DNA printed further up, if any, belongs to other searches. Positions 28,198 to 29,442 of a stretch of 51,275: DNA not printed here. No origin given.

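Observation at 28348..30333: Two abutting orphan RimK-type ATP-grasp ligase paralogs between an OMP terminator and the 3' end of tRNA-Val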

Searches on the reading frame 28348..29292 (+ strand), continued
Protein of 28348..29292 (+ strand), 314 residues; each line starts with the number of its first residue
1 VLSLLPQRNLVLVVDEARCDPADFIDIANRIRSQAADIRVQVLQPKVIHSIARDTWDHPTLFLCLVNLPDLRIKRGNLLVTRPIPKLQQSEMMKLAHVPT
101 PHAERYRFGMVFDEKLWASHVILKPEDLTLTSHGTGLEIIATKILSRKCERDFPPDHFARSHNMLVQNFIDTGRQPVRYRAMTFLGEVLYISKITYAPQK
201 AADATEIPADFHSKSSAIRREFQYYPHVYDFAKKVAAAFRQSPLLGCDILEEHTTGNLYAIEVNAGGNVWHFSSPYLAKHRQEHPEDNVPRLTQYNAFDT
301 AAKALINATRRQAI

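Call 22: find_encoding_contigs(protein=P0076, flank=10000, max_places=2)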
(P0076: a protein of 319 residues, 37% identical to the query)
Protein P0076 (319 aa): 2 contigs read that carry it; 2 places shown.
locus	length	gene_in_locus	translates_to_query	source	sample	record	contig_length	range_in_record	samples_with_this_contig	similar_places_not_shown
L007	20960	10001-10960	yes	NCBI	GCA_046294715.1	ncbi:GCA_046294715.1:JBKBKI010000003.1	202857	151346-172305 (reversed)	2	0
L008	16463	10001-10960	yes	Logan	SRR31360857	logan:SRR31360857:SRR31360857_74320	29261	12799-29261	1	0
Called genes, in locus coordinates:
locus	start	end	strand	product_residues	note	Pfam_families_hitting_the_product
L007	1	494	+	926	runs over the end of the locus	PF00512:HisKA, PF02518:HATPase_c, PF00072:Response_reg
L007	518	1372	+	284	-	PF00497:SBP_bac_3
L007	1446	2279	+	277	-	PF00497:SBP_bac_3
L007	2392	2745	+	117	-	PF01627:Hpt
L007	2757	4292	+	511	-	PF00072:Response_reg, PF00892:EamA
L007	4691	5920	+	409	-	PF13431:TPR_17 (faint)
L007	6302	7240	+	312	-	PF01436:NHL (faint), PF10282:Lactonase (faint)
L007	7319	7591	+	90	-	PF05402:PqqD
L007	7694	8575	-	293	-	PF17039:Glyco_tran_10_N, PF00852:Glyco_transf_10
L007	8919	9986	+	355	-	PF00535:Glycos_transf_2, PF13432:TPR_16 (faint), PF13428:TPR_14 (faint), PF14559:TPR_19 (faint)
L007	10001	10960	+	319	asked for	-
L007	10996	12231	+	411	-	PF00534:Glycos_transf_1, PF13692:Glyco_trans_1_4, PF13524:Glyco_trans_1_2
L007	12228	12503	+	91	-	PF05402:PqqD (weak)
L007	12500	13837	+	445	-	PF11051:Mannosyl_trans3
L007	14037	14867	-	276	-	-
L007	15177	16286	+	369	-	PF01547:SBP_bac_1, PF13416:SBP_bac_8, PF13531:SBP_bac_11 (faint), PF13343:SBP_bac_6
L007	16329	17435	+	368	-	PF00005:ABC_tran, PF13304:AAA_21 (faint), PF08402:TOBE_2 (weak)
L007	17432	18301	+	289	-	PF00528:BPD_transp_1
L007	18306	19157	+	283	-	PF00528:BPD_transp_1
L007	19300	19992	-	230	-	PF02798:GST_N, PF13409:GST_N_2 (weak), PF13410:GST_C_2 (weak)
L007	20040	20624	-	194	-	PF00903:Glyoxalase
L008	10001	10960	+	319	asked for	-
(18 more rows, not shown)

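Call 23: find_encoding_contigs(protein=P0070, flank=10000, max_places=2)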
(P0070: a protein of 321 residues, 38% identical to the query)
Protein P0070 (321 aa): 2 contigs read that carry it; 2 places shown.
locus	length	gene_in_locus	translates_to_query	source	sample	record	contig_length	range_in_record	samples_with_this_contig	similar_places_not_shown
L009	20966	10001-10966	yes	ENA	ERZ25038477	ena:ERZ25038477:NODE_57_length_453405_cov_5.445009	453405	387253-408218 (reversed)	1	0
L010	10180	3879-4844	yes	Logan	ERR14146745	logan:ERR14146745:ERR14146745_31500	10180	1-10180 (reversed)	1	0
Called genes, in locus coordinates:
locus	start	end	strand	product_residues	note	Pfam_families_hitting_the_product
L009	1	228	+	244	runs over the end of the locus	PF13795:HupE_UreJ_2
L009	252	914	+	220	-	-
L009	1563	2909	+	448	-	PF27235:AF_1680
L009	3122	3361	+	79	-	PF01527:HTH_Tnp_1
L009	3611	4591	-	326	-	-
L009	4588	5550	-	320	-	PF01370:Epimerase, PF04321:RmlD_sub_bind (weak), PF16363:GDP_Man_Dehyd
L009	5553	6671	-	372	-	PF01370:Epimerase, PF04321:RmlD_sub_bind, PF16363:GDP_Man_Dehyd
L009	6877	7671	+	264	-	PF05050:Methyltransf_21 (weak)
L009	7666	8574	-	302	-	PF00852:Glyco_transf_10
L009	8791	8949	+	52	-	-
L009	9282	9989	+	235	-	PF13428:TPR_14 (faint), PF14559:TPR_19 (faint), PF07719:TPR_2 (faint)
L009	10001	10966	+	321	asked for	-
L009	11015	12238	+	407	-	PF00534:Glycos_transf_1, PF13692:Glyco_trans_1_4, PF13524:Glyco_trans_1_2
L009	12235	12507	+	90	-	PF05402:PqqD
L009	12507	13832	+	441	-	PF11051:Mannosyl_trans3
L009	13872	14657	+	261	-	PF03452:Anp1, PF13704:Glyco_tranf_2_4 (weak), PF00535:Glycos_transf_2 (faint), PF03452:Anp1 (weak)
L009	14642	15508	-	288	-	-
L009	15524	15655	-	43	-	-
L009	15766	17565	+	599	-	PF12680:SnoaL_2 (weak), PF13434:Lys_Orn_oxgnase (faint), PF07992:Pyr_redox_2, PF13738:Pyr_redox_3, PF00743:FMO-like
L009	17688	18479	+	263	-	PF11306:DUF3108 (weak)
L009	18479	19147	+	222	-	PF27665:UCP028175 (weak), PF03724:META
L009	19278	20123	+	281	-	PF02735:Ku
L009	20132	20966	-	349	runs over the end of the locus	PF01408:GFO_IDH_MocA, PF02894:GFO_IDH_MocA_C, PF22725:GFO_IDH_MocA_C3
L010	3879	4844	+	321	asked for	-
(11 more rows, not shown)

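Call 26: fold_search(model_id=the predicted structure, library=pdb)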
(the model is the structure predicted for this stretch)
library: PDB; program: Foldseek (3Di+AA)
matches with E <= 10: 1279; with E <= 0.001: 238
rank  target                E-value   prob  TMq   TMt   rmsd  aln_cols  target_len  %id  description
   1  8e1h_A                9.7e-11  1.00  0.52  0.50   8.5       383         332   15  Asp1 kinase in complex with ADP Mg 5-IP7 (released 2022-11-30)
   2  8evv_D                1.2e-10  1.00  0.51  0.51   7.0       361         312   12  Apo form of DdlA from Pseudomonas aeruginosa PAO1 (released 2023-08-30)
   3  3t9c                  1.3e-10  1.00  0.52  0.50   9.5       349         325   16  Crystal structure of the catalytic domain of human diphosphoinositol pentakisphosphate kinase 2 (PPIP5K2) in complex wit (released 2011-12-07)
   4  8evv_A                1.8e-10  1.00  0.49  0.46   7.8       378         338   11  Apo form of DdlA from Pseudomonas aeruginosa PAO1 (released 2023-08-30)
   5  3t9b                  2.1e-10  1.00  0.50  0.50   9.6       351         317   16  Crystal structure of the catalytic domain of human diphosphoinositol pentakisphosphate kinase 2 (PPIP5K2) in complex wit (released 2011-12-07)
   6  8e1i_A                2.5e-10  1.00  0.51  0.48   9.5       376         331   15  Asp1 kinase in complex with ATP Mg 5-IP7 (released 2022-11-30)
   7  3r5x_D                2.7e-10  1.00  0.45  0.46   9.7       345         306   12  Crystal Structure of D-alanine--D-Alanine Ligase from Bacillus anthracis complexed with ATP (released 2011-04-06)
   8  5bya                  2.9e-10  1.00  0.51  0.50   9.6       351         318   16  Crystal structure of the catalytic domain of human diphosphoinositol pentakisphosphate kinase 2 (PPIP5K2) in complex wit (released 2015-07-22)
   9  3r5x_A                3.2e-10  1.00  0.42  0.43   9.5       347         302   12  Crystal Structure of D-alanine--D-Alanine Ligase from Bacillus anthracis complexed with ATP (released 2011-04-06)
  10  5k2m_A                4.1e-10  1.00  0.50  0.56   6.6       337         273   12  Bifunctional LysX/ArgX from Thermococcus kodakarensis with LysW-gamma-AAA (released 2016-09-07)
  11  3t7a                  4.6e-10  1.00  0.52  0.52   9.3       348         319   16  Crystal structure of the catalytic domain of human diphosphoinositol pentakisphosphate kinase 2 (PPIP5K2) in complex wit (released 2011-12-07)
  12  3r5x_B                4.6e-10  1.00  0.42  0.44   9.3       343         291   13  Crystal Structure of D-alanine--D-Alanine Ligase from Bacillus anthracis complexed with ATP (released 2011-04-06)
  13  8e1v_A                5.5e-10  1.00  0.51  0.49   9.5       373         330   15  Asp1 kinase in complex with ADPNP Mg IP6 (released 2022-11-30)
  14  3t54                  5.5e-10  1.00  0.51  0.51   9.5       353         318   15  Crystal structure of the catalytic domain of human diphosphoinositol pentakisphosphate kinase 2 (PPIP5K2) in complex wit (released 2011-12-07)
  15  3r23_B                6.2e-10  1.00  0.45  0.46  10.0       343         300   12  Crystal Structure of D-alanine--D-Alanine Ligase from Bacillus anthracis (released 2011-03-30)
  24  7dro_E                2.0e-09  1.00  0.48  0.51   8.1       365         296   13  Structure of ATP-grasp ligase PsnB complexed with minimal precursor (released 2021-09-08)
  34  5k2m_H                7.3e-09  1.00  0.44  0.49   7.7       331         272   13  Bifunctional LysX/ArgX from Thermococcus kodakarensis with LysW-gamma-AAA (released 2016-09-07)
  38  5k2m_D                9.9e-09  1.00  0.50  0.57   6.7       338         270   13  Bifunctional LysX/ArgX from Thermococcus kodakarensis with LysW-gamma-AAA (released 2016-09-07)
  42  7dro_A                1.3e-08  1.00  0.51  0.53   6.6       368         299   13  Structure of ATP-grasp ligase PsnB complexed with minimal precursor (released 2021-09-08)
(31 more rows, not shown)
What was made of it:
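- On ATP-grasp superfamily: Foldseek against the PDB gives probability 1.0; the 50 best listed matches are all ATP-grasp enzymes, and 238 matches have E<=0.001 (call 26).
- Closest known: RimK / LysX / GshB-type ATP-grasp ligases. Same: LysX/ArgX (5k2m) is among the best structural matches (call 26).
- Closest known: Graspetide. Same: PsnB (7dro) is a significant structural match (E 2e-9; call 26).
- Closest known: ATP-grasp inositol-phosphate kinases. Same: Top-ranked structural matches (E about 1e-10; call 26).
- Checked: Fold matches are spread over PPIP5K/Asp1, Ddl, LysX, PsnB and ITPK1 (call 26).
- The 50 best listed are all ATP-grasp enzymes, including Asp1/PPIP5K2, Ddl, LysX/ArgX, PsnB, RizA and ITPK1 (call 26). 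The structural scores for kinases and ligases are practically equal (E 1e-10 to 1e-9, TM about 0.5, 11-16% identity; call 26).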

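Call 28: find_encoding_contigs(protein=P0006, flank=10000, max_places=2)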
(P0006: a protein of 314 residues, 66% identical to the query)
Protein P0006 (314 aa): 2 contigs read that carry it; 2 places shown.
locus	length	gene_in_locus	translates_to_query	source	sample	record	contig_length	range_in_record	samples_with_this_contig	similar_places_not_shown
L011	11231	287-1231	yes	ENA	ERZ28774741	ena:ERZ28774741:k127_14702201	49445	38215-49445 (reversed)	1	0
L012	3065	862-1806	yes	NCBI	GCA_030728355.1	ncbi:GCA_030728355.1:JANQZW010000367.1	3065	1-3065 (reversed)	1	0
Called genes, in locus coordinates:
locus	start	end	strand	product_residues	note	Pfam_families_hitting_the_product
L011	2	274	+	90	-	?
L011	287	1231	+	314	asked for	-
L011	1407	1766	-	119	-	PF00072:Response_reg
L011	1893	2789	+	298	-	PF05013:FGase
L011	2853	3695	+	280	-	PF00685:Sulfotransfer_1 (weak), PF13469:Sulfotransfer_3 (faint)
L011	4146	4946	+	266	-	PF00459:Inositol_P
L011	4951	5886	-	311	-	PF12146:Hydrolase_4, PF12697:Abhydrolase_6, PF00561:Abhydrolase_1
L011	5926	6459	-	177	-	-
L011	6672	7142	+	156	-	PF00011:HSP20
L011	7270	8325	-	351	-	PF01212:Beta_elim_lyase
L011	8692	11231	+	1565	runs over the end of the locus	PF00310:GATase_2, PF04898:Glu_syn_central, PF01645:Glu_synthase, PF01493:GXGXG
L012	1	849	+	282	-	?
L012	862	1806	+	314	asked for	-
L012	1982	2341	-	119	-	PF00072:Response_reg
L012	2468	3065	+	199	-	PF05013:FGase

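Call 29: find_encoding_contigs(protein=P0024, flank=10000, max_places=2)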
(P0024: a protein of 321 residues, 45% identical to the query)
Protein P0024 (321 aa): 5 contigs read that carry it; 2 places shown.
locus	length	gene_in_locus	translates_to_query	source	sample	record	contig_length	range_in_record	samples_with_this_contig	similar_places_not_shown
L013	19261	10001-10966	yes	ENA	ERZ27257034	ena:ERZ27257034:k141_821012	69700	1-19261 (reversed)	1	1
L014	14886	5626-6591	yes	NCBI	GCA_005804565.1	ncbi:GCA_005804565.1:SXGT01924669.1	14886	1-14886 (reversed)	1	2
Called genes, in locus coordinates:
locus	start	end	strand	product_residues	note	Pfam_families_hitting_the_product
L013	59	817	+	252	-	PF00005:ABC_tran, PF02463:SMC_N (faint), PF13304:AAA_21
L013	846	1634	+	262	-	PF00497:SBP_bac_3, PF10613:Lig_chan-Glu_bd (weak)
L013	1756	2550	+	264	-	PF00497:SBP_bac_3, PF10613:Lig_chan-Glu_bd (weak)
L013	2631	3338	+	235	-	PF00528:BPD_transp_1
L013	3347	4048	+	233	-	PF00528:BPD_transp_1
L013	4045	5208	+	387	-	PF01546:Peptidase_M20, PF07687:M20_dimer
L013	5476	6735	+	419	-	PF13356:Arm-DNA-bind_3, PF00589:Phage_integrase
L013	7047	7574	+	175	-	-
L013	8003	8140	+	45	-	-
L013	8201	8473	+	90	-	PF10517:DM13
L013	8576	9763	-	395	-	PF01731:Arylesterase (faint), PF10282:Lactonase (faint)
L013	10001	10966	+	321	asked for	-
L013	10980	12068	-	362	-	PF00535:Glycos_transf_2, PF14559:TPR_19 (faint), PF07719:TPR_2 (faint), PF13181:TPR_8 (faint)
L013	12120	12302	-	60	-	-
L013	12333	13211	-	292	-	-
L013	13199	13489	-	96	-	PF05402:PqqD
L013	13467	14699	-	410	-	PF00534:Glycos_transf_1 (weak), PF13692:Glyco_trans_1_4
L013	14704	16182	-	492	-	PF11051:Mannosyl_trans3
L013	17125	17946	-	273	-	-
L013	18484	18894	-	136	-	-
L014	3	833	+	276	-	?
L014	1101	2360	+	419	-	PF13356:Arm-DNA-bind_3, PF00589:Phage_integrase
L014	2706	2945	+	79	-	PF12728:HTH_17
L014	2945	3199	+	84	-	-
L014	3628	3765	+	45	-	-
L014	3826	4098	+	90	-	PF10517:DM13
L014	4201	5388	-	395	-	PF01731:Arylesterase (faint), PF10282:Lactonase (faint)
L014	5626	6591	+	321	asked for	-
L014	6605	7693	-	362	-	PF00535:Glycos_transf_2, PF14559:TPR_19 (faint), PF07719:TPR_2 (faint), PF13181:TPR_8 (faint)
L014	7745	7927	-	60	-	-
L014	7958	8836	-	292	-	-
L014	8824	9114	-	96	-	PF05402:PqqD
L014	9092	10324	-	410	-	PF00534:Glycos_transf_1 (weak), PF13692:Glyco_trans_1_4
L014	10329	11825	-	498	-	PF11051:Mannosyl_trans3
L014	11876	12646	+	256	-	PF03452:Anp1, PF13704:Glyco_tranf_2_4 (weak), PF00535:Glycos_transf_2 (faint), PF03452:Anp1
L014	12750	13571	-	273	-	-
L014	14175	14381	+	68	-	-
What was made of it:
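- PqqD genes are present in the cassettes (calls 22, 23, 29). Relatives are embedded among 3-5 glycosyltransferases (GT2, GT4, GT10, Mannosyl_trans3, Anp1) together with GDP-sugar dehydratase/epimerase genes (calls 22, 23, 29). In L013/L014 a related cassette lies next to a phage-type integrase (call 29).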

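Call 30: find_encoding_contigs(protein=P0052, flank=10000, max_places=2)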
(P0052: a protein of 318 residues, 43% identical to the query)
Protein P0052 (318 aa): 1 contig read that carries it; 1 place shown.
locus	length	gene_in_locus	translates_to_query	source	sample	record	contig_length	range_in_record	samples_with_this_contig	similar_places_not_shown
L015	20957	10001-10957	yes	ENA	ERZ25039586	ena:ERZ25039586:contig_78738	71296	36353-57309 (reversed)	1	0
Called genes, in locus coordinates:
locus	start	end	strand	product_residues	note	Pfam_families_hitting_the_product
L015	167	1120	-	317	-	-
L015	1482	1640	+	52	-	PF13555:AAA_29 (weak), PF13476:AAA_23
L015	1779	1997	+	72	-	-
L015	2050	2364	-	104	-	-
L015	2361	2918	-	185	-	-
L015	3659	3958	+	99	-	PF01653:DNA_ligase_aden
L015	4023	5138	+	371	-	PF01653:DNA_ligase_aden, PF03120:OB_DNA_ligase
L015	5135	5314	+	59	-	PF00533:BRCT, PF12738:PTCB-BRCT (weak)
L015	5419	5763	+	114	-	-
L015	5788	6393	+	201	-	PF02225:PA, PF04389:Peptidase_M28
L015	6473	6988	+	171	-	PF04389:Peptidase_M28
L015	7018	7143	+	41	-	-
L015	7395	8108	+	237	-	PF05437:AzlD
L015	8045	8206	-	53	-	PF16188:Peptidase_M24_C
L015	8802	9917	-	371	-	PF01321:Creatinase_N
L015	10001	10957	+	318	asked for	-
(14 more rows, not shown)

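Call 31: find_related_loci(query=A1, collection=genome_contigs, flank=10000)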
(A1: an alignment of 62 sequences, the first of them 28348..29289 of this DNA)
Query A1 (314 aa) in genome_contigs; peptide patterns used: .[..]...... (x = any residue, [..] = any of these).
51 stretches matched a pattern; 28 encode a relative of the query (tblastn E <= 1e-3); 28 distinct loci.
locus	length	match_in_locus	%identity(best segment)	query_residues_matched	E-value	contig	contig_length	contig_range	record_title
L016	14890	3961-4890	45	4-311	2e-80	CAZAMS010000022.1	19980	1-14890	MAG TPA_asm: uncultured Aestuariivirga sp. isolate binchicken_co165_430 genome assembly, contig: k141_1453817, whole gen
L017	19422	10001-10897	43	18-314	3e-75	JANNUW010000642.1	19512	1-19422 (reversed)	MAG: Hyphomicrobium sp. isolate VAR_35_concoct_382_sub VAR_35_k141_2818861, whole genome shotgun sequence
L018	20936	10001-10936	41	7-313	1e-68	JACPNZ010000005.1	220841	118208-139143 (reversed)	MAG: Hyphomicrobiales bacterium isolate NC_groundwater_588_Pr5_B-0.1um_64_17 alan_book_18_scaffold_148897, whole genome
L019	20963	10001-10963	41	1-309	2e-67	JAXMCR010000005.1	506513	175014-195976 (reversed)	MAG: Hyphomicrobiales bacterium isolate STL-PRO15 C3.216.fa-5, whole genome shotgun sequence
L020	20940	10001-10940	43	4-314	3e-58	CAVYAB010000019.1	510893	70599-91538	MAG: uncultured Alphaproteobacteria bacterium isolate MFD01561.bin.2.42 genome assembly, contig: contig_2288, whole geno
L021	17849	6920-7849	37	7-313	2e-55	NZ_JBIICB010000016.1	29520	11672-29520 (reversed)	MAG: Aestuariivirga sp. isolate ME2000-07-17pf_3300043436_group1_bin171 Rohwer_bin1922_scaffold_852_c1, whole genome sho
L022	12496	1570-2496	37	8-313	2e-55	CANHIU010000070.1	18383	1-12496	MAG: Bradyrhizobiaceae bacterium isolate RE-26jul17-107 genome assembly, contig: RE-26jul17-C4216, whole genome shotgun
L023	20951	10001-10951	37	9-313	2e-52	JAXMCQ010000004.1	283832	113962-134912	MAG: Hyphomicrobiales bacterium isolate STL-PRO14 C2.27.fa-4, whole genome shotgun sequence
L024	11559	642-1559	36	8-310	2e-51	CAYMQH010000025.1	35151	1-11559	MAG TPA_asm: uncultured Aestuariivirga sp. isolate SRP318679_co1_52 genome assembly, contig: NODE_1899_length_35151_cov_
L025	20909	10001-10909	37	9-313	3e-51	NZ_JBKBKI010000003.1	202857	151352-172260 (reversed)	MAG: Aestuariivirga sp. isolate 21I_069.bin.4 NODE_80_length_202857_cov_3.647704, whole genome shotgun sequence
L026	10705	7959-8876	38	9-307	5e-55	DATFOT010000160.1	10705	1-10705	MAG TPA_asm: Aestuariivirgaceae bacterium isolate SMAG_U9284 k141_1180626, whole genome shotgun sequence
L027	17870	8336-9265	38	7-313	2e-50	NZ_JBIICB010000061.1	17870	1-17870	MAG: Aestuariivirga sp. isolate ME2000-07-17pf_3300043436_group1_bin171 Rohwer_bin1922_scaffold_2035_c1, whole genome sh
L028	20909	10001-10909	35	9-313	5e-50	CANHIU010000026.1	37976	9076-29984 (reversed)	MAG: Bradyrhizobiaceae bacterium isolate RE-26jul17-107 genome assembly, contig: RE-26jul17-C1156, whole genome shotgun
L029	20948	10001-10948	34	9-313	1e-48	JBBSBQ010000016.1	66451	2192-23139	MAG: Hyphomicrobiales bacterium isolate La6_metabat2.161 La6_metabat2.161_K_1258734_L_66451_cov_22.7838, whole genome sh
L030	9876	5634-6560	36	8-313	5e-48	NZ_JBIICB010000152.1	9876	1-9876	MAG: Aestuariivirga sp. isolate ME2000-07-17pf_3300043436_group1_bin171 Rohwer_bin1922_scaffold_5516_c1, whole genome sh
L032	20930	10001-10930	33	9-313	1e-46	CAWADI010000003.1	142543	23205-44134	MAG: uncultured Alphaproteobacteria bacterium isolate MFD00962.bin.2.181 genome assembly, contig: contig_108219, whole g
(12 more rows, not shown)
